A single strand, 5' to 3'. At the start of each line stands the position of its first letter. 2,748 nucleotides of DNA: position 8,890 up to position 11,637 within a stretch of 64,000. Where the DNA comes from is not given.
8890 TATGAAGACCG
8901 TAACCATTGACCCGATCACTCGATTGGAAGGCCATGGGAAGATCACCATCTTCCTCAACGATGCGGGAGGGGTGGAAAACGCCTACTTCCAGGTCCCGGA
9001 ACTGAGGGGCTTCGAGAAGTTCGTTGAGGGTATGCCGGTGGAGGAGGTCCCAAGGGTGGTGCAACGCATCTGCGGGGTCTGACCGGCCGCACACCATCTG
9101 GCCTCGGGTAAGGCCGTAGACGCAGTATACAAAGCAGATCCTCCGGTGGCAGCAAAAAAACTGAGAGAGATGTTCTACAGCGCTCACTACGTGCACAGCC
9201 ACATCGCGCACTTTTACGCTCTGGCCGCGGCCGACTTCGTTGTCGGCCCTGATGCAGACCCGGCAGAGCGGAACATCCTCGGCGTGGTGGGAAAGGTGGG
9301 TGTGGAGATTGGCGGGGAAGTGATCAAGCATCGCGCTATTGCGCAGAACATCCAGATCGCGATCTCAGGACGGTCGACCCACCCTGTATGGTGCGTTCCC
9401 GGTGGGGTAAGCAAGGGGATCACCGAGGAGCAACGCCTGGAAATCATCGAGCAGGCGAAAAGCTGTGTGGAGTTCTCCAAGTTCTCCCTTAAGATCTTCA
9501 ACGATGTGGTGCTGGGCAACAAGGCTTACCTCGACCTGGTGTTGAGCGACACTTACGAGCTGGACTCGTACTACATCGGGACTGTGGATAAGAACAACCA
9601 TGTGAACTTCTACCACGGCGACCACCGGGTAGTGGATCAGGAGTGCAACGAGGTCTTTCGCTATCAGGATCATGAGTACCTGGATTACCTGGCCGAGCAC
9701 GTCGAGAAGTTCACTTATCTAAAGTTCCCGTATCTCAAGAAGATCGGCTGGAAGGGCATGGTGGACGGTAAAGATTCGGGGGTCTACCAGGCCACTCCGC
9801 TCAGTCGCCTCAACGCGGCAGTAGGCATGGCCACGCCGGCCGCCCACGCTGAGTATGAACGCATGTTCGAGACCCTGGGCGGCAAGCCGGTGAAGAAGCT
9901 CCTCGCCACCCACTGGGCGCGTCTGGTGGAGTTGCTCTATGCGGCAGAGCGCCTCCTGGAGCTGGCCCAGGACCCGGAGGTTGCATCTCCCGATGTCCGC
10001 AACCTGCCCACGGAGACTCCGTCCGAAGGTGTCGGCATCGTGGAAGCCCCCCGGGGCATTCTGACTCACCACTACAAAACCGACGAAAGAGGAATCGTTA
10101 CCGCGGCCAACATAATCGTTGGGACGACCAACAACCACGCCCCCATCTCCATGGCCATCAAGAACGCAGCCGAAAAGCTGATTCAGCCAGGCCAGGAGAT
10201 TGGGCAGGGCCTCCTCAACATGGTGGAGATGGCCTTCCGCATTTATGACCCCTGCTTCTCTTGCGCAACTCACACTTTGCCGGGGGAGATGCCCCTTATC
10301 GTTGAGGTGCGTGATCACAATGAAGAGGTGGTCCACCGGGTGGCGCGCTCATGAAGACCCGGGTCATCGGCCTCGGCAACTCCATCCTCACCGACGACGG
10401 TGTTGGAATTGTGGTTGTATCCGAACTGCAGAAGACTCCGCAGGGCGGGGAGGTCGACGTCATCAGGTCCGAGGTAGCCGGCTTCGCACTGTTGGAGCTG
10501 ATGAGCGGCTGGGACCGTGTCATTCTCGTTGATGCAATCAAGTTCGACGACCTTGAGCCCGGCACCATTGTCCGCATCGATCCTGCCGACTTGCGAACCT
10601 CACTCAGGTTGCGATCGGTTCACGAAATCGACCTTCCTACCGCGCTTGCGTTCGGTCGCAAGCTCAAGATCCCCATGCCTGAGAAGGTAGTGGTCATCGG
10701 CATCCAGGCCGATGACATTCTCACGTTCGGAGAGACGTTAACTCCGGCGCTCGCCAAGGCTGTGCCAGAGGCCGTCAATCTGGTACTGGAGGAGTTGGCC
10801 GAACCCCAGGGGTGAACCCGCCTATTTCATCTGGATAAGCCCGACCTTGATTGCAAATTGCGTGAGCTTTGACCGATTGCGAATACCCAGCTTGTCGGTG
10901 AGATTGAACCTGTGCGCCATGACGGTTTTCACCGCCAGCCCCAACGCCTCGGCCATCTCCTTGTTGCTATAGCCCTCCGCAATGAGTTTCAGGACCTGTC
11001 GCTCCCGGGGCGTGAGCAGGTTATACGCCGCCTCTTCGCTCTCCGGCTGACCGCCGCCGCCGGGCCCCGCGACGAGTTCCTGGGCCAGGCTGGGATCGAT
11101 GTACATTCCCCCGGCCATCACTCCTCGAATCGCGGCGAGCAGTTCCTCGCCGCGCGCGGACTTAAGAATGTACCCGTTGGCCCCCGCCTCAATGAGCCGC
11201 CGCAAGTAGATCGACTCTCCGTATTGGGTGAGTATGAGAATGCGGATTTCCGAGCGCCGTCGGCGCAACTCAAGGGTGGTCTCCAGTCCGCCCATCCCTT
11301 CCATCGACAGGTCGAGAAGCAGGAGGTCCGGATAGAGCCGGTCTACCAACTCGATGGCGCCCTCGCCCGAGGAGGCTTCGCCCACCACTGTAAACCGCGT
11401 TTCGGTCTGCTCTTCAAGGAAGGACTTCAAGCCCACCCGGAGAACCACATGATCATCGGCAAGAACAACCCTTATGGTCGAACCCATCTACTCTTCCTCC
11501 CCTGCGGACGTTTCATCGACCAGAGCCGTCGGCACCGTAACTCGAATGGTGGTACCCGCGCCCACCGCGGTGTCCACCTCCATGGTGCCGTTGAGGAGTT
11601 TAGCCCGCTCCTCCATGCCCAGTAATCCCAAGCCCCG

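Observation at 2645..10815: Complete HdrCBA-MvhDGA(+protease) flavin-based electron-bifurcation module, with an HdrA that has swallowed a GltD-like NAD(P)H oxidoreductase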

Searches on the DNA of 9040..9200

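Call 11: search_rna_families(source=window, start=9040, end=9200, threshold=evalue, max_evalue=10, show_alignments=3)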
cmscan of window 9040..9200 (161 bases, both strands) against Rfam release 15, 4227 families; matches with E-value up to 10: 1.
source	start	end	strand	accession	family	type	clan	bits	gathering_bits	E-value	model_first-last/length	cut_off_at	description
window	9064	9084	+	RF01138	sR23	Gene; snRNA; snoRNA; CD-box;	-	8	45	8.1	35-54/54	no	Small nucleolar RNA sR23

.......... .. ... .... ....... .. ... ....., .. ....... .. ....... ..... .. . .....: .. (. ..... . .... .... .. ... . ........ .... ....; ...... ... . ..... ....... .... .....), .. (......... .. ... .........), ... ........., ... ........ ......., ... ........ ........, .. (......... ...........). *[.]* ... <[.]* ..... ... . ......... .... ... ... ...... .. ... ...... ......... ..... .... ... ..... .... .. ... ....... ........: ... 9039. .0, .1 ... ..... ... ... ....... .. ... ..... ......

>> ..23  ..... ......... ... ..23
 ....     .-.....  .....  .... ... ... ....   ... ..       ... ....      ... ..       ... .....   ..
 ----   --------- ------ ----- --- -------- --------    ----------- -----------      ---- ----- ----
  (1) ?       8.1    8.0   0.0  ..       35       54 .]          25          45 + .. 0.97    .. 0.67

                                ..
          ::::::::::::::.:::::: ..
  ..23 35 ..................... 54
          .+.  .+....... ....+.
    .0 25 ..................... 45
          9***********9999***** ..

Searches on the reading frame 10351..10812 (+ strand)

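Call 6: search_protein_families(library=pfam, proteins=[window:10351-10812:+], max_evalue=0.001)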
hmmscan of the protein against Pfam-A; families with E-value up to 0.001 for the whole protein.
window:10351-10812:+ (154 aa): 1 family
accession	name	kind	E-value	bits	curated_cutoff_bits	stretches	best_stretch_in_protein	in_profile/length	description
PF01750.23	HycI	-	4.5e-18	65.8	23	1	21-148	2-130/130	Hydrogenase maturation protease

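Call 10: search_protein_families(library=ncbifam, proteins=[window:10351-10812:+], max_evalue=0.00001)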
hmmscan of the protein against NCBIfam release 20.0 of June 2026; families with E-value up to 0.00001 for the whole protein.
window:10351-10812:+ (154 aa): 7 families
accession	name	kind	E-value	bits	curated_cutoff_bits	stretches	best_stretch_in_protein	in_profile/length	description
TIGR00072.1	hydrog_prot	superfamily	1.2e-36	125.9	47.45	1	5-149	2-145/145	hydrogenase maturation protease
TIGR00140.1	hupD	subfamily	1.4e-21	77.1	151.8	1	5-151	3-149/151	HyaD/HybD family hydrogenase maturation endopeptidase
NF045519.1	NiFeSe_H2_mat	exception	6.8e-20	71.4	190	1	3-149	3-147/152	NiFeSe hydrogenase maturation protease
NF007777.0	PRK10466.1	equivalog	1.2e-17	64.2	190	1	1-151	1-151/164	HyaD/HybD family hydrogenase maturation endopeptidase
TIGR00130.1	frhD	equivalog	4.8e-15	55.9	134.95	1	5-150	7-152/153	coenzyme F420-reducing hydrogenase, FrhD protein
TIGR00142.1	hycI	equivalog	8.2e-12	45.1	119.1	1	5-148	3-141/146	hydrogenase maturation peptidase HycI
NF007616.0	PRK10264.1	equivalog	1.8e-08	34.3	261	1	4-150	7-154/195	hydrogenase 1 maturation protease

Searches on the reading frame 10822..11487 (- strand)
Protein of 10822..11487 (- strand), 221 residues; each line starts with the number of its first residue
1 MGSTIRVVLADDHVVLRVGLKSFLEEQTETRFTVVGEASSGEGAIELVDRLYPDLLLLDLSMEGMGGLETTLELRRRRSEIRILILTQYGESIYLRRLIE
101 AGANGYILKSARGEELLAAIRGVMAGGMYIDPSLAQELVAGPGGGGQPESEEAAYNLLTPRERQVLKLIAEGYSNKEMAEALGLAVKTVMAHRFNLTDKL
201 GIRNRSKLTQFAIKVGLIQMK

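Call 62: find_encoding_contigs(protein=window:10822-11487:-, flank=10000, max_places=6)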
Protein window:10822-11487:- (221 aa): 16 contigs read that carry it; 6 places shown.
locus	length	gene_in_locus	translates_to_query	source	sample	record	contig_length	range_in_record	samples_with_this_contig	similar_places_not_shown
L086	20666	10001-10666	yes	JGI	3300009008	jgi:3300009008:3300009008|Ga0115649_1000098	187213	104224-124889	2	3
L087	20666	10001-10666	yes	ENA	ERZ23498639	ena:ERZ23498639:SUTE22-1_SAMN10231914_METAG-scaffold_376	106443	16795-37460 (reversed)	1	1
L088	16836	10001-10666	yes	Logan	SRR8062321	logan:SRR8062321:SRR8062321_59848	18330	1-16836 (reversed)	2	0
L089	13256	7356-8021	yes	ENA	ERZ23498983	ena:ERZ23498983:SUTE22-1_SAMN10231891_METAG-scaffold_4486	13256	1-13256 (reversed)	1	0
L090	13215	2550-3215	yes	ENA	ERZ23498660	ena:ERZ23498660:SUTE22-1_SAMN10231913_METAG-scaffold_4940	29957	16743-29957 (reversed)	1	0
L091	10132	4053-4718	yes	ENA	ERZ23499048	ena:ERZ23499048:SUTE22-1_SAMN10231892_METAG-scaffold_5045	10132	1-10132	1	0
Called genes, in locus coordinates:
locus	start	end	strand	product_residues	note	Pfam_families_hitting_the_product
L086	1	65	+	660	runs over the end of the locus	PF11617:Cu-binding_MopE (faint), PF13620:CarboxypepD_reg (faint)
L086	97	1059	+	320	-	PF00149:Metallophos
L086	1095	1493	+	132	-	-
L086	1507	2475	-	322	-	PF04909:Amidohydro_2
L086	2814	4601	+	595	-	PF01321:Creatinase_N, PF16189:Creatinase_N_2, PF00557:Peptidase_M24, PF16188:Peptidase_M24_C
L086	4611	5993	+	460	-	-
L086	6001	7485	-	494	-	-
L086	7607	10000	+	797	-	PF07730:HisKA_3, PF02518:HATPase_c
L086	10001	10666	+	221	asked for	PF00072:Response_reg, PF08281:Sigma70_r4_2, PF00196:GerE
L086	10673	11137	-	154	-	PF01750:HycI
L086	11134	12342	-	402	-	PF00374:NiFeSe_Hases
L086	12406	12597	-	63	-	PF27537:HoxH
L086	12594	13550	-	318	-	PF01058:Oxidored_q6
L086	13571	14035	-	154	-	PF02662:FlpD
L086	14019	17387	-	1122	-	PF00890:FAD_binding_2 (weak), PF12831:FAD_oxidored, PF13450:NAD_binding_8 (weak), PF14691:Fer4_20, PF00890:FAD_binding_2 (weak), PF01266:DAO (weak), PF07992:Pyr_redox_2, PF13450:NAD_binding_8, +16 more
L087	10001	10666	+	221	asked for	PF00072:Response_reg, PF08281:Sigma70_r4_2, PF00196:GerE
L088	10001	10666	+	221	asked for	PF00072:Response_reg, PF08281:Sigma70_r4_2, PF00196:GerE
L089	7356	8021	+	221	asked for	PF00072:Response_reg, PF08281:Sigma70_r4_2, PF00196:GerE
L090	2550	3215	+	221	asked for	PF00072:Response_reg, PF08281:Sigma70_r4_2, PF00196:GerE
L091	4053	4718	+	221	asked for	PF00072:Response_reg, PF08281:Sigma70_r4_2, PF00196:GerE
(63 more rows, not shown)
